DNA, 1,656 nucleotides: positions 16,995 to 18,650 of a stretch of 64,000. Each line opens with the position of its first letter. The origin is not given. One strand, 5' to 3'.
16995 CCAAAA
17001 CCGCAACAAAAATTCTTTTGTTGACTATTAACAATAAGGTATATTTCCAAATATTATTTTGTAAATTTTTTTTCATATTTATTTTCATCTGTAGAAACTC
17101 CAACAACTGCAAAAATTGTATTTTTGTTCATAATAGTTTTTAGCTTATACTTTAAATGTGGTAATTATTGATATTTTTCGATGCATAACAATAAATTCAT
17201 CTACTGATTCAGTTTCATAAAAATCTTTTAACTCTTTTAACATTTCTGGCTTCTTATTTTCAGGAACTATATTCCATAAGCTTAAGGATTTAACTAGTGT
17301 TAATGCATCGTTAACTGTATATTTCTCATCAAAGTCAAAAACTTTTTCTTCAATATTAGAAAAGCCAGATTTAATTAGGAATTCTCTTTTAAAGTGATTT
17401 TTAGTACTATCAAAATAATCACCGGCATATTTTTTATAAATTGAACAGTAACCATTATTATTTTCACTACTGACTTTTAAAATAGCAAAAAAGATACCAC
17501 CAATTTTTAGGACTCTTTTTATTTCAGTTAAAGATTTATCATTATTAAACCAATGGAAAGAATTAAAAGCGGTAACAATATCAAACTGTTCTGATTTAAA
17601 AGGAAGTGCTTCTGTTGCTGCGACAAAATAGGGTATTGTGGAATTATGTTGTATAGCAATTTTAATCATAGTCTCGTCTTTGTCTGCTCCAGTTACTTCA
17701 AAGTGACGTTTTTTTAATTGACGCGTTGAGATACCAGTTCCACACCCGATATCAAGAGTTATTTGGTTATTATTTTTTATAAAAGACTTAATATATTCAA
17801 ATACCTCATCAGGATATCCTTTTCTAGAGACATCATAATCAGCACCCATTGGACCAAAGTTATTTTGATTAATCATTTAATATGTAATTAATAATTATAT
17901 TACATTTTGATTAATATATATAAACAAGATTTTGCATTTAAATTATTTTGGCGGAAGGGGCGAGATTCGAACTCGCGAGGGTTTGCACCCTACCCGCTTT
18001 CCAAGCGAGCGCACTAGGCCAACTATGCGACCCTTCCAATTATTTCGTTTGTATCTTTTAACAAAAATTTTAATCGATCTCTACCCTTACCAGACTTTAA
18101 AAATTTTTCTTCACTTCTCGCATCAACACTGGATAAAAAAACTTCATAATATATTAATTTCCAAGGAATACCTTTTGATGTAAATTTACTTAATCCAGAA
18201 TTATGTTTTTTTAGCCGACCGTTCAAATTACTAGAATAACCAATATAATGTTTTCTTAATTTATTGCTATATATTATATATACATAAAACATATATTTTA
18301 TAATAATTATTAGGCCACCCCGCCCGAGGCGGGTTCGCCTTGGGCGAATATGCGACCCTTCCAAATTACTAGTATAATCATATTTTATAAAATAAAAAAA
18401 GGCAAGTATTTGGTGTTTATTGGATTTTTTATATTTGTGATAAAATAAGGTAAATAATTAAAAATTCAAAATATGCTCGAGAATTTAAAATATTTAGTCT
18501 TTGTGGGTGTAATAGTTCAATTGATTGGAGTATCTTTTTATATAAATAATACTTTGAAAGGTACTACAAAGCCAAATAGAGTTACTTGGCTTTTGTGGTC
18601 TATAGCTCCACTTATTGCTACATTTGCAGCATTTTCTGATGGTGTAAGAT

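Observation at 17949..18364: GIY-YIG nuclease gene overlapping tRNA-Ser, flanked by a duplicated tRNA 5' fragment with GC hairpins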

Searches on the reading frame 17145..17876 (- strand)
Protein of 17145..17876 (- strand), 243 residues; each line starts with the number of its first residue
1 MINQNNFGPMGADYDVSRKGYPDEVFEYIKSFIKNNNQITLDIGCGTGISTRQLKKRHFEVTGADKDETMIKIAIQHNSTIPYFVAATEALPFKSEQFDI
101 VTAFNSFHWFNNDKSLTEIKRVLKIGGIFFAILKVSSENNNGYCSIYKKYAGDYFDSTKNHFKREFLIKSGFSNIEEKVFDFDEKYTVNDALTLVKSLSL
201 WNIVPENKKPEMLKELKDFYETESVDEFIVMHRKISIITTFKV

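Call 6: search_protein_families(library=pfam, proteins=[window:17145-17876:-], max_evalue=0.01)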
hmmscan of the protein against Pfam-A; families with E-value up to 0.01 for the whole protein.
window:17145-17876:- (243 aa): 11 families
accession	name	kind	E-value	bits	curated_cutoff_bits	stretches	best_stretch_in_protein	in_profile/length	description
PF08241.18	Methyltransf_11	-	8.4e-23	81.3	21.2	1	41-130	1-94/95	Methyltransferase domain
PF13649.12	Methyltransf_25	-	3.5e-20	72.9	27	1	41-127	2-97/97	Methyltransferase domain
PF13847.12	Methyltransf_31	-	6.2e-13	49.1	27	1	36-132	3-110/145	Methyltransferase domain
PF08242.18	Methyltransf_12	-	6.4e-13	49.7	30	1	41-129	1-98/98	Methyltransferase domain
PF01209.24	Ubie_methyltran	-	1e-12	48.4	20.1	1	35-152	46-171/233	ubiE/COQ5 methyltransferase family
PF13489.12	Methyltransf_23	-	4.7e-10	39.9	27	1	34-130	20-115/164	Methyltransferase domain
PF03141.22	Methyltransf_29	-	5.8e-08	32.2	23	1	10-130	90-216/506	Putative S-adenosyl-L-methionine-dependent methyltransferase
PF05148.21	Methyltransf_8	-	7.5e-05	23.1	27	1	22-138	56-162/219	Hypothetical methyltransferase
PF07021.18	MetW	-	0.00061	19.9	21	1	26-108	4-86/193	Methionine biosynthesis protein MetW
PF03848.20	TehB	-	0.0074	16.2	20.4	0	39-74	33-68/193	Tellurite resistance protein TehB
PF06325.19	PrmA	-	0.0086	16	22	0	29-103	155-232/296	Ribosomal protein L11 methyltransferase (PrmA)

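Call 55: find_encoding_contigs(protein=window:17145-17876:-, flank=3000, max_places=10)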
Protein window:17145-17876:- (243 aa): 5 contigs read that carry it; 3 places shown.
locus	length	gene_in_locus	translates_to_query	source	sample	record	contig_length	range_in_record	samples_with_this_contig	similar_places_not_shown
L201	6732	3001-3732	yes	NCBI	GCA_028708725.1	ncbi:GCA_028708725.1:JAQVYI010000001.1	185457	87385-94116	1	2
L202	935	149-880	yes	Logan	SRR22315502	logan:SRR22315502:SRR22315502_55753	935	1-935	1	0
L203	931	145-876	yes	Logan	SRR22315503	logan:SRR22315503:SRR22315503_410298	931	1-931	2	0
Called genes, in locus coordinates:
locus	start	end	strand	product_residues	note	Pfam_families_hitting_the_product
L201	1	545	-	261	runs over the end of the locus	PF00990:GGDEF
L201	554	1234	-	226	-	-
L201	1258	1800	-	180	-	PF28549:NDPSase_N (weak), PF00293:NUDIX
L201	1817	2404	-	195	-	-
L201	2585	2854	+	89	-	PF01541:GIY-YIG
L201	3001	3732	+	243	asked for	PF03141:Methyltransf_29, PF13489:Methyltransf_23, PF01209:Ubie_methyltran, PF13847:Methyltransf_31, PF08241:Methyltransf_11, PF08242:Methyltransf_12, PF13649:Methyltransf_25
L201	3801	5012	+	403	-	PF07690:MFS_1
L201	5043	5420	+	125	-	PF02629:CoA_binding, PF13380:CoA_binding_2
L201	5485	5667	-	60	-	-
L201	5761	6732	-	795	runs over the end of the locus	PF01326:PPDK_N, PF00391:PEP-utilizers, PF02896:PEP-utilizers_C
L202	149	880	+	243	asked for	PF03141:Methyltransf_29, PF13489:Methyltransf_23, PF01209:Ubie_methyltran, PF13847:Methyltransf_31, PF08241:Methyltransf_11, PF08242:Methyltransf_12, PF13649:Methyltransf_25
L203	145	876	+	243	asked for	PF03141:Methyltransf_29, PF13489:Methyltransf_23, PF01209:Ubie_methyltran, PF13847:Methyltransf_31, PF08241:Methyltransf_11, PF08242:Methyltransf_12, PF13649:Methyltransf_25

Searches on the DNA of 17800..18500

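Call 9: search_rna_families(source=window, start=17800, end=18500, threshold=evalue, max_evalue=10, show_alignments=3)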
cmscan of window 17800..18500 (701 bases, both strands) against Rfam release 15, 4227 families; matches with E-value up to 10: 7.
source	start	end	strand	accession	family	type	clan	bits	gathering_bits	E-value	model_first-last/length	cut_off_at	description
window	17952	18037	-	RF00005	tRNA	Gene; tRNA;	CL00001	50.5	29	8.1e-10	1-71/71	no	tRNA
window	18207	18349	-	RF01864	plasmodium_snoR21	Gene; snRNA; snoRNA; CD-box;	-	23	90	2.5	1-145/145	no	small nucleolar RNA snoR21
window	17952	18017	+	RF04351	Plastid-psbl-rps4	Cis-reg;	-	22.4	68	0.037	1-53/53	no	Plastid-psbl-rps4 3UTR RNA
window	18242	18339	+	RF02822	Srn266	Gene; sRNA;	-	22.3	63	0.4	1-112/112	no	Streptococcus RNA 266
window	18297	18447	-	RF02070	STnc300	Gene; sRNA;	-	19.9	80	5.1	1-159/159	no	Salmonella enterica sRNA STnc300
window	18095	18149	-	RF00900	mir-255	Gene; miRNA;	-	19.2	50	1.4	1-59/59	no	mir-255 microRNA precursor family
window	17890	18000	-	RF02667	PsiU2-38.40.42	Gene; snRNA; snoRNA; scaRNA;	-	14.6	88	8.9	1-136/136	no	Drosophila small cajal body-specific RNA PsiU2-38.40.4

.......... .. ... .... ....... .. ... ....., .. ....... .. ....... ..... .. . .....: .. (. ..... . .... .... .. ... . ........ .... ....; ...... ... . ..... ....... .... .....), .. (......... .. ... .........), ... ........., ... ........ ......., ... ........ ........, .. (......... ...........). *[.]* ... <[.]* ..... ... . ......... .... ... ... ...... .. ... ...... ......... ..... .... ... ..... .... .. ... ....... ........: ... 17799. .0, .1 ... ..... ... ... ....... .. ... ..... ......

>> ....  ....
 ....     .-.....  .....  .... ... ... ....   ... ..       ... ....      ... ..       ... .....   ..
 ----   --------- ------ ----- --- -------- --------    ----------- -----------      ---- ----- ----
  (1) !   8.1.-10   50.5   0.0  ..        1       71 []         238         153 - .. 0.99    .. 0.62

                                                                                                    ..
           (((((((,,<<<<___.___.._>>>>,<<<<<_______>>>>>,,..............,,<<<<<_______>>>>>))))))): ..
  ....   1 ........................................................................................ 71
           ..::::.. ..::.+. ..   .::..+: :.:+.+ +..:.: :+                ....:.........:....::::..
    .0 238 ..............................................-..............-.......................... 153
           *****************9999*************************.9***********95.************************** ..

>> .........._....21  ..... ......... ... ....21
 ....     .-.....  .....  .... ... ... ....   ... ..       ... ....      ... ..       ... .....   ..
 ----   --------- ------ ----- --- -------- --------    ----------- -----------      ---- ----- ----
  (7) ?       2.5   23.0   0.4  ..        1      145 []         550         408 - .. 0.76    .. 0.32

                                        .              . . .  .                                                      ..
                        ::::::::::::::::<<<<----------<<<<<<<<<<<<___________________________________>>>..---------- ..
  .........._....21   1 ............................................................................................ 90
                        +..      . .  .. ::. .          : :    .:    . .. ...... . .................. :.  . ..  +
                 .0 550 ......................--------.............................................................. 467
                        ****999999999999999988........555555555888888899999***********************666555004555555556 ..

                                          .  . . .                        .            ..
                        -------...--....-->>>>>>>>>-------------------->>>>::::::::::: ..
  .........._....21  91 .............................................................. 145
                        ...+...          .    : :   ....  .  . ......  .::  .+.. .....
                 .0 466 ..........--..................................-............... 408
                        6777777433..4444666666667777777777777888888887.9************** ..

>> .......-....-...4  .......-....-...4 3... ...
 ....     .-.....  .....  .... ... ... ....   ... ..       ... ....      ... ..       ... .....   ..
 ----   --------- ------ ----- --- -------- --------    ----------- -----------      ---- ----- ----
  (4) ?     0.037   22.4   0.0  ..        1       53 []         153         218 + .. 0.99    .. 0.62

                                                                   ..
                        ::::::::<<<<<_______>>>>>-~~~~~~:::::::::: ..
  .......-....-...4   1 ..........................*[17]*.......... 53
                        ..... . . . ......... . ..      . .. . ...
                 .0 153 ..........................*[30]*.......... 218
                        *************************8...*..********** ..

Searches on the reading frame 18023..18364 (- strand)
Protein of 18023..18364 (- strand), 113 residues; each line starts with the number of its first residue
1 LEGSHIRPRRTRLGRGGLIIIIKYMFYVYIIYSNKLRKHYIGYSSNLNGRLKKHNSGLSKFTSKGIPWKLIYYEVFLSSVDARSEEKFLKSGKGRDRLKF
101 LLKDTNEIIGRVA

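Call 6: search_protein_families(library=pfam, proteins=[window:18023-18364:-], max_evalue=0.01)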
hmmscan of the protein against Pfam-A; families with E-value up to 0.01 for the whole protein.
window:18023-18364:- (113 aa): 2 families
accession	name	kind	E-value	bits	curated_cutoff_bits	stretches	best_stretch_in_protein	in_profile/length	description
PF01541.30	GIY-YIG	-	2.7e-14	53.7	22.6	1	25-93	1-72/78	GIY-YIG catalytic domain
PF10544.15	T5orf172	-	0.0055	17.6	20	1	27-74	2-48/101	T5orf172 domain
